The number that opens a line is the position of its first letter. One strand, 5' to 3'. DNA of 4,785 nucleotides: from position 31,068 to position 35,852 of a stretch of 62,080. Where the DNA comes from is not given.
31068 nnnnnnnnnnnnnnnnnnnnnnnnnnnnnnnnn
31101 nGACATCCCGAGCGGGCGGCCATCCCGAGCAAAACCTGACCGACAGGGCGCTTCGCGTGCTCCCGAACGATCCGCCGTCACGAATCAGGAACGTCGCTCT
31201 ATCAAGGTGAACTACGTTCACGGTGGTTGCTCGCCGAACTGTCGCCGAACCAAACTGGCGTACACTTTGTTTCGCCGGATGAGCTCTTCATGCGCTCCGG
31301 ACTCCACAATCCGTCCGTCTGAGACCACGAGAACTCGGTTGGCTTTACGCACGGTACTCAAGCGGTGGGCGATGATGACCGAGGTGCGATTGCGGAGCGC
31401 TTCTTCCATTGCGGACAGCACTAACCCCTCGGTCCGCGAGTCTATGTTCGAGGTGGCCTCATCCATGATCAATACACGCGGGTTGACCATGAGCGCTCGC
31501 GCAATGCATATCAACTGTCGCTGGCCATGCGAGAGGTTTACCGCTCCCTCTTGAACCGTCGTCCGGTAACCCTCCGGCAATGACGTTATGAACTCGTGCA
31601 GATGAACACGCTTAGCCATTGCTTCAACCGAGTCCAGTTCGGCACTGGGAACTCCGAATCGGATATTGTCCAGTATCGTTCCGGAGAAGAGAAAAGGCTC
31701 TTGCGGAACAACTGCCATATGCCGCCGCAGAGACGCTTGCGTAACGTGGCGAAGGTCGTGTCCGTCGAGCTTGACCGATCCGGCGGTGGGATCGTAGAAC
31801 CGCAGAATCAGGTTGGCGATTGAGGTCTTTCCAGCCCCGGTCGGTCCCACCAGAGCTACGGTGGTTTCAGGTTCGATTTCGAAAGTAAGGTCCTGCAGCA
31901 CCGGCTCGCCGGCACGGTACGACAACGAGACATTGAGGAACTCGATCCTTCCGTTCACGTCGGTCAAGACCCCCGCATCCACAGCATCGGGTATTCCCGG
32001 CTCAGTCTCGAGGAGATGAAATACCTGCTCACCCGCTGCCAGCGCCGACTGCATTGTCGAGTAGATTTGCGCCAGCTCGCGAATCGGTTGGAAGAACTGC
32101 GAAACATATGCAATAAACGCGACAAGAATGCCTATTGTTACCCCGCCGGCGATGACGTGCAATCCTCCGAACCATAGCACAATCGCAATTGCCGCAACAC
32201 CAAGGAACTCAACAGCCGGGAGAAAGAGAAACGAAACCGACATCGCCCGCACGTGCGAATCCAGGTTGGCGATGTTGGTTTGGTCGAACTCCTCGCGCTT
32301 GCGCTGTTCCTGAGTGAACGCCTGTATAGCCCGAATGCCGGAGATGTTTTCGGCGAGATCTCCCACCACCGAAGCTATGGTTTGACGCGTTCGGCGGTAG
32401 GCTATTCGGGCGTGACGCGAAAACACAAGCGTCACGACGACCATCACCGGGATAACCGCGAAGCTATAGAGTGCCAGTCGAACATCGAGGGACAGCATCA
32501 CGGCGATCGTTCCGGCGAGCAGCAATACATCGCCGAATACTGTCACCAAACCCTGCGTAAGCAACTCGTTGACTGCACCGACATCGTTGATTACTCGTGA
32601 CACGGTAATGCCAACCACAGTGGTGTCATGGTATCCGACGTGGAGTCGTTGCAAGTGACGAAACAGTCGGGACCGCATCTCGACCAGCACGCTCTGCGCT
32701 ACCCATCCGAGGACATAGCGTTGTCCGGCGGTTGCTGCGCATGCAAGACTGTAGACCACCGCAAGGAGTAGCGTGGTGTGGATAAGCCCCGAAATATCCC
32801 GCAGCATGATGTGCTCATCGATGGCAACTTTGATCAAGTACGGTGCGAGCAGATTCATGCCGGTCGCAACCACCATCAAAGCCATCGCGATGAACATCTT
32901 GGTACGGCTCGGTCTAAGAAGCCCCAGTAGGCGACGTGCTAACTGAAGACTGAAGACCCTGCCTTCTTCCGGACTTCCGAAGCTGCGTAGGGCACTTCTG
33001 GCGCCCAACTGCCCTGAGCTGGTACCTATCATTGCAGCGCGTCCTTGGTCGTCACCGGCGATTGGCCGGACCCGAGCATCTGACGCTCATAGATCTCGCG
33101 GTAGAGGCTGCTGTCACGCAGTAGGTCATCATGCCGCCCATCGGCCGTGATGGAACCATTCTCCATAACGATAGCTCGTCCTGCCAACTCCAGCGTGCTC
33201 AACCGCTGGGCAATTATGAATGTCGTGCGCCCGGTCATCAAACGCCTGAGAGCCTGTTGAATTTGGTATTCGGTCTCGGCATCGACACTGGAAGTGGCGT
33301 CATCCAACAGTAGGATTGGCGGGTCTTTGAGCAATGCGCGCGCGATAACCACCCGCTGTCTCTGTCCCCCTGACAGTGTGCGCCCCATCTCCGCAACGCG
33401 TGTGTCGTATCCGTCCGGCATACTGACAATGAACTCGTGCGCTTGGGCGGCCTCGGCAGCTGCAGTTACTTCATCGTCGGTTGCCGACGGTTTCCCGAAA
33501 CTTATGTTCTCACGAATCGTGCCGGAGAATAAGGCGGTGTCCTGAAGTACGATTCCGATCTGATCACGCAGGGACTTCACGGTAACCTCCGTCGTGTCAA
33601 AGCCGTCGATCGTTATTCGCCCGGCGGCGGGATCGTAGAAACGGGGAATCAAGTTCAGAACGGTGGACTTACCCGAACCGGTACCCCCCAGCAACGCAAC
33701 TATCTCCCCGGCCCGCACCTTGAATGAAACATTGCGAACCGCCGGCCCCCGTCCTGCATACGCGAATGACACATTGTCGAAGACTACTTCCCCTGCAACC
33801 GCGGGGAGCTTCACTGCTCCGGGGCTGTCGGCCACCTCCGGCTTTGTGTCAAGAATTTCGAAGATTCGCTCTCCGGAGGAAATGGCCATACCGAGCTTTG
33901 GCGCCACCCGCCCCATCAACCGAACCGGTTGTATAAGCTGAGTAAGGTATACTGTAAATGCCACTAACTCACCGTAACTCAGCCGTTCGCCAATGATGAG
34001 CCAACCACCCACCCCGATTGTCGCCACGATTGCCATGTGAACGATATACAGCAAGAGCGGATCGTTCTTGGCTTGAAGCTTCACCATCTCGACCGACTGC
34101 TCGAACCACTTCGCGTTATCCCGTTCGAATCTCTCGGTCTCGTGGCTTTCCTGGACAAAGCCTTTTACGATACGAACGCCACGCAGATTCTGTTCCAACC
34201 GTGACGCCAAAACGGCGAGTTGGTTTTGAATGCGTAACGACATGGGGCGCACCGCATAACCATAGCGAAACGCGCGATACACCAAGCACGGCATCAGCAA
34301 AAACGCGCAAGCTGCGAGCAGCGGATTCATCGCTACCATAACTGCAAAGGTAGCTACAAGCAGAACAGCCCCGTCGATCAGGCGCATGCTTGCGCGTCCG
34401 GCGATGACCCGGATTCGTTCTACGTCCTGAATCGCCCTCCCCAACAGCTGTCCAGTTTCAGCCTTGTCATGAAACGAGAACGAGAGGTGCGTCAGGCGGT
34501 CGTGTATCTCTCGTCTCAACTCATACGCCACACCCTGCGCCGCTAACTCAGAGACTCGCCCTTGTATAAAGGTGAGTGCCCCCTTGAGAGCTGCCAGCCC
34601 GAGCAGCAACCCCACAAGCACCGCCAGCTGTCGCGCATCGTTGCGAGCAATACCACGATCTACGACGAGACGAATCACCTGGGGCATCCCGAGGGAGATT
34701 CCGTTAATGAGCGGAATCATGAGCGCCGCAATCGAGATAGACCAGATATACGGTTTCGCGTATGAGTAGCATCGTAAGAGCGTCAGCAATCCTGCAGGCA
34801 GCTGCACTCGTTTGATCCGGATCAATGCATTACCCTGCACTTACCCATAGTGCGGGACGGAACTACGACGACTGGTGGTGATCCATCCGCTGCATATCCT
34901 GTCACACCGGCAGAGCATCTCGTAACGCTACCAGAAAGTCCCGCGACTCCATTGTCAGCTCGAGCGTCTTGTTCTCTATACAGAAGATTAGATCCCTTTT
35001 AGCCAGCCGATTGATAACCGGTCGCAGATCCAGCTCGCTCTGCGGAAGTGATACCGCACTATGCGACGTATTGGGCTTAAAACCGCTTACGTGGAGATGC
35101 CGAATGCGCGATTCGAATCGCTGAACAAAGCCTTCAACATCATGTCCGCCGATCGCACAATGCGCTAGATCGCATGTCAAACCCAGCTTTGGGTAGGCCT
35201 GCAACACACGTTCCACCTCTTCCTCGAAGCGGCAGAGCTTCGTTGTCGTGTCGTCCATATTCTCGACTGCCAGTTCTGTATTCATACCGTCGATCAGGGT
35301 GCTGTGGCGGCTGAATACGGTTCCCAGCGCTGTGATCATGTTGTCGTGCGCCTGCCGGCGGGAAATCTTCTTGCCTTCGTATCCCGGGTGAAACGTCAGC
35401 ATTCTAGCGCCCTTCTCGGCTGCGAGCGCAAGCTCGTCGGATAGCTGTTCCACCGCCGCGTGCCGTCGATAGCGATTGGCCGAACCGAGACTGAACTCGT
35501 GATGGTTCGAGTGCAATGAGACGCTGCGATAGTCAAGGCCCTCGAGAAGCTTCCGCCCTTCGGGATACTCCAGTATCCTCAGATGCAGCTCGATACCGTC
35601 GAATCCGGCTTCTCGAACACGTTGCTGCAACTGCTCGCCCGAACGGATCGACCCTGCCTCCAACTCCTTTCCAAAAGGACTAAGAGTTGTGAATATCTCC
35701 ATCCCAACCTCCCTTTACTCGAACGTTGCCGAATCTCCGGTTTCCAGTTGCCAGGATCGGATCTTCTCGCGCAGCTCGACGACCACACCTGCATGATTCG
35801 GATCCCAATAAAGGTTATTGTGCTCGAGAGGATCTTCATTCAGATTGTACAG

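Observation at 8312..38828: A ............-type motif recurs in essentially every promoter region of the sulfatase island, suggesting one regulon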

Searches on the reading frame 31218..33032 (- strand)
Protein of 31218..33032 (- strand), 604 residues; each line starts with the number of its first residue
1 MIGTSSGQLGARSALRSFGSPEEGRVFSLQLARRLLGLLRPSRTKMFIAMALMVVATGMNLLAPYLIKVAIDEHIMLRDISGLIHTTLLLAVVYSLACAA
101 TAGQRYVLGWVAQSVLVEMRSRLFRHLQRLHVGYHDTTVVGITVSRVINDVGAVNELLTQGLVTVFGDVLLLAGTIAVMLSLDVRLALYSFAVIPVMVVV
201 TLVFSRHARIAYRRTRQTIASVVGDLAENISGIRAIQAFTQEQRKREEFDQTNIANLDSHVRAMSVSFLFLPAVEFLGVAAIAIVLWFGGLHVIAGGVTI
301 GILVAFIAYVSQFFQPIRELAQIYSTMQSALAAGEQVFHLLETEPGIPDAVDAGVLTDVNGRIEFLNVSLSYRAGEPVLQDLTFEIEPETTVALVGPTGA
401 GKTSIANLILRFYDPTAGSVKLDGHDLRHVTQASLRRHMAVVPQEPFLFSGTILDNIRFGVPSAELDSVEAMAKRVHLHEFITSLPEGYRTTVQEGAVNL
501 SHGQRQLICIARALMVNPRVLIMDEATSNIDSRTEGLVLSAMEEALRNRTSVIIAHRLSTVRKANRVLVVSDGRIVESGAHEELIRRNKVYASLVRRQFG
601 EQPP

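Call 7: search_protein_families(library=pfam, proteins=[window:31218-33032:-])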
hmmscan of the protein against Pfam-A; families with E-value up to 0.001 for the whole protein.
window:31218-33032:- (604 aa): 4 families
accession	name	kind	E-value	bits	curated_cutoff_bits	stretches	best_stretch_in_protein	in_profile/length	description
PF00664.28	ABC_membrane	-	6.2e-48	164.3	28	1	46-316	1-273/274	ABC transporter transmembrane region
PF00005.33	ABC_tran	-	1.5e-32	113.5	25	1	379-528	1-137/137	ABC transporter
PF02463.25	SMC_N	-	1.5e-05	25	40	0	499-571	136-212/220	RecF/RecN/SMC N terminal domain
PF00004.35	AAA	-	0.00066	20.6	21.2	0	393-428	2-35/131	ATPase family associated with various cellular activities (AAA)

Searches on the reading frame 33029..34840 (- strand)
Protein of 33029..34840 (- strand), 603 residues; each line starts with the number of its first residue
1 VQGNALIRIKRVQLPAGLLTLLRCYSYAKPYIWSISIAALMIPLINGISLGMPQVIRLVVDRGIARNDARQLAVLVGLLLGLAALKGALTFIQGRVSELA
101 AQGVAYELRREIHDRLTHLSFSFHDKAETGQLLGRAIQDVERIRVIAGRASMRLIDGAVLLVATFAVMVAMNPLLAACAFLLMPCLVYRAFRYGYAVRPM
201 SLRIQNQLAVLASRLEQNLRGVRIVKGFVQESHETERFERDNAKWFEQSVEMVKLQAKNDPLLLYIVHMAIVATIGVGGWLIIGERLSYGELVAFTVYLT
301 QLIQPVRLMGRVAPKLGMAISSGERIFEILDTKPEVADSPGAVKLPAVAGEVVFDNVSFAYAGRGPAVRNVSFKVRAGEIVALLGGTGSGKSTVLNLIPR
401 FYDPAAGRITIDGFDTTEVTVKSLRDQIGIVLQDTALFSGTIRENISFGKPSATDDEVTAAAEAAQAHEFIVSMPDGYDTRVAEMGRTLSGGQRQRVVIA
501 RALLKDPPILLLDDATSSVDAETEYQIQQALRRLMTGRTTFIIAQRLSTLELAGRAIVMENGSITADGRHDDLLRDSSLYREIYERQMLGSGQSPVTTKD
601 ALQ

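Call 8: search_protein_families(library=pfam, proteins=[window:33029-34840:-])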
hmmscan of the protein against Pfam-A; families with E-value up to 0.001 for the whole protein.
window:33029-34840:- (603 aa): 4 families
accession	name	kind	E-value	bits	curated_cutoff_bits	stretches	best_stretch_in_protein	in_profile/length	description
PF00664.28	ABC_membrane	-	8.9e-38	131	28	1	42-306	8-274/274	ABC transporter transmembrane region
PF00005.33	ABC_tran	-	1.5e-35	123.2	25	1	369-517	2-137/137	ABC transporter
PF13191.12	AAA_16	-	0.0009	20.2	32.6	0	375-534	19-159/167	AAA ATPase domain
PF02463.25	SMC_N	-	0.00096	19.1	40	0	410-557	112-209/220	RecF/RecN/SMC N terminal domain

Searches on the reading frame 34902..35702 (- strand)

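Call 8: search_protein_families(library=pfam, proteins=[window:34902-35702:-])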
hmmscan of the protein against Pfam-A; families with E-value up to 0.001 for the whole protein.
window:34902-35702:- (266 aa): 1 family
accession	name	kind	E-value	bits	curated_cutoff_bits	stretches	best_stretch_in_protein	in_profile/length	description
PF01261.30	AP_endonuc_2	-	5.5e-24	85.7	31.1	1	27-256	2-245/249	Xylose isomerase-like TIM barrel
